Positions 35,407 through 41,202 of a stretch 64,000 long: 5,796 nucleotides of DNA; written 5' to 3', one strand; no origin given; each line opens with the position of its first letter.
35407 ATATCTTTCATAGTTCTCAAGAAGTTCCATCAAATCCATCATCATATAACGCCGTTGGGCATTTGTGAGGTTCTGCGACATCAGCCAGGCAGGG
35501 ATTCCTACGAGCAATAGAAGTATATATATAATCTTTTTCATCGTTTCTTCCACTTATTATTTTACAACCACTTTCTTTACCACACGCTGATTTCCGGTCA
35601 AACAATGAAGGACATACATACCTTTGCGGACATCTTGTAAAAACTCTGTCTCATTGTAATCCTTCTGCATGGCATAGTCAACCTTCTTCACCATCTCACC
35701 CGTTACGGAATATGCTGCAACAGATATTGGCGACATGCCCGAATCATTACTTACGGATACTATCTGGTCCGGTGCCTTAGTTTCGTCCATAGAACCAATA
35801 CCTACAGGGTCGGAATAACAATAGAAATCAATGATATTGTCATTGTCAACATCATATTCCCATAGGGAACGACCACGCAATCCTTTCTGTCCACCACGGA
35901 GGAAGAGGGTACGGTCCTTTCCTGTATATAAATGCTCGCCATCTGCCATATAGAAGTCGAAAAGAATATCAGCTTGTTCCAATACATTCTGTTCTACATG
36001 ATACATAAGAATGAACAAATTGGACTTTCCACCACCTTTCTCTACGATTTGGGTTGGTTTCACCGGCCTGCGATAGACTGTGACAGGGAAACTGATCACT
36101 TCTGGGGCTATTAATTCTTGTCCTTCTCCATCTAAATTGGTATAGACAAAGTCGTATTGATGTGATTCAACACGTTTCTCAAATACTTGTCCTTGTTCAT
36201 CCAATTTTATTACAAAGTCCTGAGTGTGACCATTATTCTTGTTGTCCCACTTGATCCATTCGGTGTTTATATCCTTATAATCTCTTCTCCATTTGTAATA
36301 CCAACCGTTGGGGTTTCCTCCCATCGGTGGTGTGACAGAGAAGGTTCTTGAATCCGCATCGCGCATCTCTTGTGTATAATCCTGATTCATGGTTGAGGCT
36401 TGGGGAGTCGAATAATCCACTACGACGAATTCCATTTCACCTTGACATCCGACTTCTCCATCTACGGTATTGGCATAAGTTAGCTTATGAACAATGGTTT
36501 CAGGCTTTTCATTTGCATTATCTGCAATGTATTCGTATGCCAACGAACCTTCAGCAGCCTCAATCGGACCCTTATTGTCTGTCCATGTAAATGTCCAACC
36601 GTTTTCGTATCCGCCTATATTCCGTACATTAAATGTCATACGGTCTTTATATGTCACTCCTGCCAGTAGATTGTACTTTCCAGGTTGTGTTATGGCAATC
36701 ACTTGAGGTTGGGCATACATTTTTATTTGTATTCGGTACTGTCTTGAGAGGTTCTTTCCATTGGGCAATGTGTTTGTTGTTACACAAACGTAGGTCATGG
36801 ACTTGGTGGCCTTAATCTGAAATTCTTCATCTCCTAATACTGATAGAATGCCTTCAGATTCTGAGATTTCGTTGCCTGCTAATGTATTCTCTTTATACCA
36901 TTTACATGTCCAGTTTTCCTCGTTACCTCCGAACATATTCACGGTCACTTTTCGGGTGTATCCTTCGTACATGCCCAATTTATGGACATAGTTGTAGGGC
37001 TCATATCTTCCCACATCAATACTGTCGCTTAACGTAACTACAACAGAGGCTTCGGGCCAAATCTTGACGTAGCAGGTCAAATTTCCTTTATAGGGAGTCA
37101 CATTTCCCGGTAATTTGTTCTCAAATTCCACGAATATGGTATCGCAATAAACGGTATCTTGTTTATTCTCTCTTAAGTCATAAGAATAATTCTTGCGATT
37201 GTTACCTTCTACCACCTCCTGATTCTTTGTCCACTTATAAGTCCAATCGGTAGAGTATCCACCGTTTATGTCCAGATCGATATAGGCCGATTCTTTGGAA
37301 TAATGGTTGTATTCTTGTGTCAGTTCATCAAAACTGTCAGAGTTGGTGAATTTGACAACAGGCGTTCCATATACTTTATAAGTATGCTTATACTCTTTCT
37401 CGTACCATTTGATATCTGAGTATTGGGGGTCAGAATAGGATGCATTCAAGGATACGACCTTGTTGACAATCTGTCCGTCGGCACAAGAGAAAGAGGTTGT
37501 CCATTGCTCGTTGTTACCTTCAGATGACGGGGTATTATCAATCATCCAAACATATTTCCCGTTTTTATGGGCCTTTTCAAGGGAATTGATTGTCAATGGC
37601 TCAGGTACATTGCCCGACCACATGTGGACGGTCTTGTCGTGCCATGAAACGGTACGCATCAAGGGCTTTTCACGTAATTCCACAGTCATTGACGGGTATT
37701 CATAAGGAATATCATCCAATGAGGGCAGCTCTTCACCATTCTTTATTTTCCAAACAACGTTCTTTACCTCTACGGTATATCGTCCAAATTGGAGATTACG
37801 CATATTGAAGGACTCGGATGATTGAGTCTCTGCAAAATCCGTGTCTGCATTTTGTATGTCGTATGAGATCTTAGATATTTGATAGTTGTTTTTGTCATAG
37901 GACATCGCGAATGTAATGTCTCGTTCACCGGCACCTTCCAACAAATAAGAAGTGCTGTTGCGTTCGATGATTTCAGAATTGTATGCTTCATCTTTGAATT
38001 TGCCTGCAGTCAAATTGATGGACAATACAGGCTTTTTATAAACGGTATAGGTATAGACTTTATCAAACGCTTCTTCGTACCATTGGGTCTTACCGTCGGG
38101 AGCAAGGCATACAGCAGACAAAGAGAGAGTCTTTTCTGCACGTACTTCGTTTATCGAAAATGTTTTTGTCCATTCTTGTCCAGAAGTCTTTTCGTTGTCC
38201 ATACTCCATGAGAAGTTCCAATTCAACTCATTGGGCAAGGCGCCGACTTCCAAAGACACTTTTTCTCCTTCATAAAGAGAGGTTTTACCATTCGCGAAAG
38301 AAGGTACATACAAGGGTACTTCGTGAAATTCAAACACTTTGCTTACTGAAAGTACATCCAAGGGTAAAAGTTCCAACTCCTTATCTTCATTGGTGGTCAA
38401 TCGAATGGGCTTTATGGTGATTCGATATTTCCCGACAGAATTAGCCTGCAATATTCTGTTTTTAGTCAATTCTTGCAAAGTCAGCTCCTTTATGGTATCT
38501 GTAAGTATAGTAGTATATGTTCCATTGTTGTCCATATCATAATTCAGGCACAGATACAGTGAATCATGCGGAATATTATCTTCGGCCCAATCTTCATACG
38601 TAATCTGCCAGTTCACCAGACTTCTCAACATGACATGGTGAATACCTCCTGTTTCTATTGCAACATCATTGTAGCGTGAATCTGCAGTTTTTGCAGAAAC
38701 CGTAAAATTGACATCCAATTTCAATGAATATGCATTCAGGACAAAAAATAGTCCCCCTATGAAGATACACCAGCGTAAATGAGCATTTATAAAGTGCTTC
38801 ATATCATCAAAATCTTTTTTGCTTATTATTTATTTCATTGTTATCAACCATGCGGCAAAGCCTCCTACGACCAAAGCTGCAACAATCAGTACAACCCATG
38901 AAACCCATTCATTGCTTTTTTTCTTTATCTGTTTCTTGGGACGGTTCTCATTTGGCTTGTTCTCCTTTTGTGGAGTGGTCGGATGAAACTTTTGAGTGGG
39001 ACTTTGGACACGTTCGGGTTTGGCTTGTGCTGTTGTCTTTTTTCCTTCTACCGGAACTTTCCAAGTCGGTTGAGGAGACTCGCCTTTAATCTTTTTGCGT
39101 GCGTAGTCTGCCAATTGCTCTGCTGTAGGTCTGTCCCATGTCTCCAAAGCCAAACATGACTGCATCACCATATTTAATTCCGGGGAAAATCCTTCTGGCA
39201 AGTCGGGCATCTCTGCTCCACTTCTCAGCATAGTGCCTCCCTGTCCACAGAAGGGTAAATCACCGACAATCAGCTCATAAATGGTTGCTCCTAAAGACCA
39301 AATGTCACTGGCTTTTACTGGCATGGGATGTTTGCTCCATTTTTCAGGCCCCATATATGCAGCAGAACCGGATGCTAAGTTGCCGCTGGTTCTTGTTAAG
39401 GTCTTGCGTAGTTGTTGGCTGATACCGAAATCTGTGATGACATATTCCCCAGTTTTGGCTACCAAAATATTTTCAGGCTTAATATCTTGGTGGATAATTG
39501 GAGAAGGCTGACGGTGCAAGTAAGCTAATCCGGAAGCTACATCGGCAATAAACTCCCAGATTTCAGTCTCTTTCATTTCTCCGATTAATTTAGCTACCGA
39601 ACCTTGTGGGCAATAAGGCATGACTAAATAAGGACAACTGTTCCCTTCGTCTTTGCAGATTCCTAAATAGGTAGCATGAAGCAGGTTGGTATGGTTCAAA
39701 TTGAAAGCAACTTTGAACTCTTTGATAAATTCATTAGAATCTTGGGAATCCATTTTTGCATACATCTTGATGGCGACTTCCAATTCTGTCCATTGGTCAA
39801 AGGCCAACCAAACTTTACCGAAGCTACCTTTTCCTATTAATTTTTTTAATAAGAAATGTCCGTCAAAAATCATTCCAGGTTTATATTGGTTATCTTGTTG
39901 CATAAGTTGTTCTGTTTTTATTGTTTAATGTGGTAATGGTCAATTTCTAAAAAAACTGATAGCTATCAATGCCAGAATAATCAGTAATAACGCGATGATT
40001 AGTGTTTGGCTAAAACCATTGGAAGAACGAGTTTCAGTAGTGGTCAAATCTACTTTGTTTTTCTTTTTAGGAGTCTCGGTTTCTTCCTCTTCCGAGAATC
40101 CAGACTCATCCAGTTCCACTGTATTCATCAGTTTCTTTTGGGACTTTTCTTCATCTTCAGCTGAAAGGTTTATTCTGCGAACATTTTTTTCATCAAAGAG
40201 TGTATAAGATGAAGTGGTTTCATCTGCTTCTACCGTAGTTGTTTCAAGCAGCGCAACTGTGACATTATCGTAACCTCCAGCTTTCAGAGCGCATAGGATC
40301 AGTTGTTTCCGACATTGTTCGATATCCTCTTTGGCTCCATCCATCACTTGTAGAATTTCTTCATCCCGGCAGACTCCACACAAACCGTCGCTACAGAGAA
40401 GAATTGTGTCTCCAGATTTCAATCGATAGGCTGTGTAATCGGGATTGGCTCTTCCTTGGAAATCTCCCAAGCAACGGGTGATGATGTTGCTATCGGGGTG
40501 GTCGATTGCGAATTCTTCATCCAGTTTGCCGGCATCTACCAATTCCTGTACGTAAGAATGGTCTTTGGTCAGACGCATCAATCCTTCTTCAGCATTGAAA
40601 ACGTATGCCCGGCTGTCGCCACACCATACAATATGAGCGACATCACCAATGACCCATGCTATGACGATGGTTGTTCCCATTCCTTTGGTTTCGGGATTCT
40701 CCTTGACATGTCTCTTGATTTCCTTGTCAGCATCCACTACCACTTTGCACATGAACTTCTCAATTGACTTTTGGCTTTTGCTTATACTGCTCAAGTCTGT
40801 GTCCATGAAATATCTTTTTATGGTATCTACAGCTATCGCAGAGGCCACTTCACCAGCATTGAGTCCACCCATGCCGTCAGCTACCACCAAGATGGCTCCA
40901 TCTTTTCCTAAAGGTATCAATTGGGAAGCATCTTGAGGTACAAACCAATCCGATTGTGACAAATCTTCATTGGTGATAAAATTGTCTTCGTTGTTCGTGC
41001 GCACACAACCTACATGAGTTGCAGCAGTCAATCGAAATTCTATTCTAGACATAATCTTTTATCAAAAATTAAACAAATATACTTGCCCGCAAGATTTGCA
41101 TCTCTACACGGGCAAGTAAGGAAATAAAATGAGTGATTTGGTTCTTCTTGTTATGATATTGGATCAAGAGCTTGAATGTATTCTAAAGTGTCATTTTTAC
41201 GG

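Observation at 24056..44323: Orphan trans-envelope Ser/Thr-phosphorylation system: kinases/PP2C/FHA + ABC pair + TssR-like vWA, coupled to caspase and C10 proteases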

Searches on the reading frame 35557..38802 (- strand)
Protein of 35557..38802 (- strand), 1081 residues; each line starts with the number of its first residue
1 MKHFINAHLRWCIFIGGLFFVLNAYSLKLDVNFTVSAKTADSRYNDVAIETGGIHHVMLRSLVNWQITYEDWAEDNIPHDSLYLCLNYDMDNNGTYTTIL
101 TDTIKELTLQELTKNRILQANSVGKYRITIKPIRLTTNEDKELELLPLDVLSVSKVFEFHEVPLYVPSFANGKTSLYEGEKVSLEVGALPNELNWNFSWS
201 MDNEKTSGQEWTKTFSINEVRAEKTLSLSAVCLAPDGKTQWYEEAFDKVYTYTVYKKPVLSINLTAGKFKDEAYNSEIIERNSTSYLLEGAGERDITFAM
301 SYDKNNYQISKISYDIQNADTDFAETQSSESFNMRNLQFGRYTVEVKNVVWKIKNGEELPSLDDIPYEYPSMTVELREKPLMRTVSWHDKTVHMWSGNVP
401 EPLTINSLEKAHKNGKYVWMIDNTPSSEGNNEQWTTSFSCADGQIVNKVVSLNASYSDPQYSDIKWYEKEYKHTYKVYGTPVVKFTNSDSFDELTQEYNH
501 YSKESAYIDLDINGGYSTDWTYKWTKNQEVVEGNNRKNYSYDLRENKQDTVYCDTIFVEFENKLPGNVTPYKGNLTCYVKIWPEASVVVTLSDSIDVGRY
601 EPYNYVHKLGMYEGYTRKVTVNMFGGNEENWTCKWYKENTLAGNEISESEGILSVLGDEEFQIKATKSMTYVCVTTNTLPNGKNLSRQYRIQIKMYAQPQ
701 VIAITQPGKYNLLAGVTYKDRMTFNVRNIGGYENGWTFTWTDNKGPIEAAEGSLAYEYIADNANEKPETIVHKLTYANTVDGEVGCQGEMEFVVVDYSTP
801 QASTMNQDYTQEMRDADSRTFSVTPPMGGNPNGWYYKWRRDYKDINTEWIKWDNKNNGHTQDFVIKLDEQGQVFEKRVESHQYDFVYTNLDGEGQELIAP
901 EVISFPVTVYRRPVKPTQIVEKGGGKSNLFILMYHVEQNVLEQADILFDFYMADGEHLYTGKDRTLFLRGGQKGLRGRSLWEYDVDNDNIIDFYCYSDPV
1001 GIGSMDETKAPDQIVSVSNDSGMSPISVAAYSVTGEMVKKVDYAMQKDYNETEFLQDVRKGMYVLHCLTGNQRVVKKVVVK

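Call 3: search_protein_families(library=pfam, proteins=[window:35557-38802:-], max_evalue=0.01)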
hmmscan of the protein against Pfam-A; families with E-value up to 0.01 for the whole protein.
window:35557-38802:- (1081 aa): 2 families
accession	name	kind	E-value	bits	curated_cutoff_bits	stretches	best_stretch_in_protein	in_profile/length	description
PF18962.6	Por_Secre_tail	-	3.9e-06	27.5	27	1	1016-1080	11-75/75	Secretion system C-terminal sorting domain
PF07495.19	Y_Y_Y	-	0.0018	18.5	26.6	0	310-347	8-45/65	Y_Y_Y domain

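Call 25: search_protein_families(library=ncbifam, proteins=[window:35557-38802:-], max_evalue=0.001)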
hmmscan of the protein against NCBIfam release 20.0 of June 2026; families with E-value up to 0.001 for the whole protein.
window:35557-38802:- (1081 aa): 1 family
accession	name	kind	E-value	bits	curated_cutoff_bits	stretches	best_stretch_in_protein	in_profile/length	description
TIGR04183.1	Por_Secre_tail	domain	8.5e-05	22.5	23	1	1019-1081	16-72/72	T9SS type A sorting domain-containing protein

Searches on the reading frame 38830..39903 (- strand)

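Call 3: search_protein_families(library=pfam, proteins=[window:38830-39903:-], max_evalue=0.01)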
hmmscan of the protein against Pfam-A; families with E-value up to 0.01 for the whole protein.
window:38830-39903:- (357 aa): 5 families
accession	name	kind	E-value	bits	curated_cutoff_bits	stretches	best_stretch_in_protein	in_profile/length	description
PF00069.31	Pkinase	-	9e-47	160.1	31.7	1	19-265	3-258/263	Protein kinase domain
PF07714.23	PK_Tyr_Ser-Thr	-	2.5e-40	138.9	23.1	1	19-265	3-255/258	Protein tyrosine and serine/threonine kinase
PF14531.12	Kinase-like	-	0.00027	20.8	25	1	132-219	162-252/289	Kinase-like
PF03109.22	ABC1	-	0.00033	20.3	22.9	1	133-169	185-221/244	ABC1 atypical kinase-like domain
PF01636.29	APH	-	0.0091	16.2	23.2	0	115-160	150-195/239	Phosphotransferase enzyme family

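Call 24: search_protein_families(library=padloc, proteins=[window:38830-39903:-], max_evalue=0.001)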
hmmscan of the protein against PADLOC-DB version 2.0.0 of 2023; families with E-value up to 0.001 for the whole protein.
window:38830-39903:- (357 aa): 33 families (the best 25 are shown)
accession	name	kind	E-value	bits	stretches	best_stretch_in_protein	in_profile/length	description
PDLC04138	mad6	-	3.9e-65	219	1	8-290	44-332/659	mads_6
PDLC04053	PD-T4-6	-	4.5e-43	145.9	1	14-295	8-294/311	-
PDLC04042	PD-T4-6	-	8e-43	145.1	1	12-278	6-279/292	-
PDLC04054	PD-T4-6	-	1.5e-38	131.1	1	8-315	4-313/347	-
PDLC04057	PD-T4-6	-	1.6e-37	127.6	1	10-259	3-257/443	-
PDLC04047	PD-T4-6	-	5.4e-36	122.3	1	12-226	7-220/327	-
PDLC04061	PD-T4-6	-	7.3e-36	122.7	1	5-352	6-377/510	-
PDLC04060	PD-T4-6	-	5.7e-35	119.1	1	11-305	4-301/486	-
PDLC04052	PD-T4-6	-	4.5e-32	109.9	1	13-351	7-343/496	-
PDLC04043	PD-T4-6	-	6.8e-31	105.8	1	13-222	13-221/452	-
PDLC04039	PD-T4-6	-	1.5e-30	104.6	1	6-321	6-322/458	-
PDLC04048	PD-T4-6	-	1.9e-30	104.5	1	10-222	5-216/354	-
PDLC04040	PD-T4-6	-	5.9e-27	92.6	1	22-348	1-337/547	-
PDLC04041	PD-T4-6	-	9.8e-26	89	1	12-226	25-242/443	-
PDLC03920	MkoA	-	1.5e-21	74.5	1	25-267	17-273/1112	-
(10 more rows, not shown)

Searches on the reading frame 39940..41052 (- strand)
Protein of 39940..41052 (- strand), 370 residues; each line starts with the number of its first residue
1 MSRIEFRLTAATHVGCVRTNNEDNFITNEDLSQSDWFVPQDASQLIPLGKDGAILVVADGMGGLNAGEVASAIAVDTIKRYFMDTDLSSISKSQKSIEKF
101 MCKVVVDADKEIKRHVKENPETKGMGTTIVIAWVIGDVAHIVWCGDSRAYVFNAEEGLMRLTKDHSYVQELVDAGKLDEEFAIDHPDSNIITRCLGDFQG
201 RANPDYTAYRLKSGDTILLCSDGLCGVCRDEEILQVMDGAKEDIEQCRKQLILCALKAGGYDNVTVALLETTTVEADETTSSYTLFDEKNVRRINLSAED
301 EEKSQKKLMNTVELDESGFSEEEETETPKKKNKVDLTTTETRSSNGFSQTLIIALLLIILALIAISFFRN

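Call 3: search_protein_families(library=pfam, proteins=[window:39940-41052:-], max_evalue=0.01)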
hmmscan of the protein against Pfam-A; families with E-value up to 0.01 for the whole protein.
window:39940-41052:- (370 aa): 3 families
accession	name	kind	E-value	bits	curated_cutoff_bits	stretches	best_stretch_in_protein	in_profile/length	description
PF13672.11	PP2C_2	-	2.3e-15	57.2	24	1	40-229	13-179/209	Protein phosphatase 2C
PF00481.26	PP2C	-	1.4e-11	45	20.3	1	51-166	33-141/255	Protein phosphatase 2C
PF07228.17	SpoIIE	-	0.0025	18.2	25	0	196-252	106-169/192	Stage II sporulation protein E (SpoIIE)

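Call 24: search_protein_families(library=padloc, proteins=[window:39940-41052:-], max_evalue=0.001)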
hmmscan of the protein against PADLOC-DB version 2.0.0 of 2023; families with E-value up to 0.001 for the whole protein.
window:39940-41052:- (370 aa): 1 family
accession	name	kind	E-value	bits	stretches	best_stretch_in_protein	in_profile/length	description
PDLC04518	PDC-M21C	-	9.7e-06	23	1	50-241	28-203/243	-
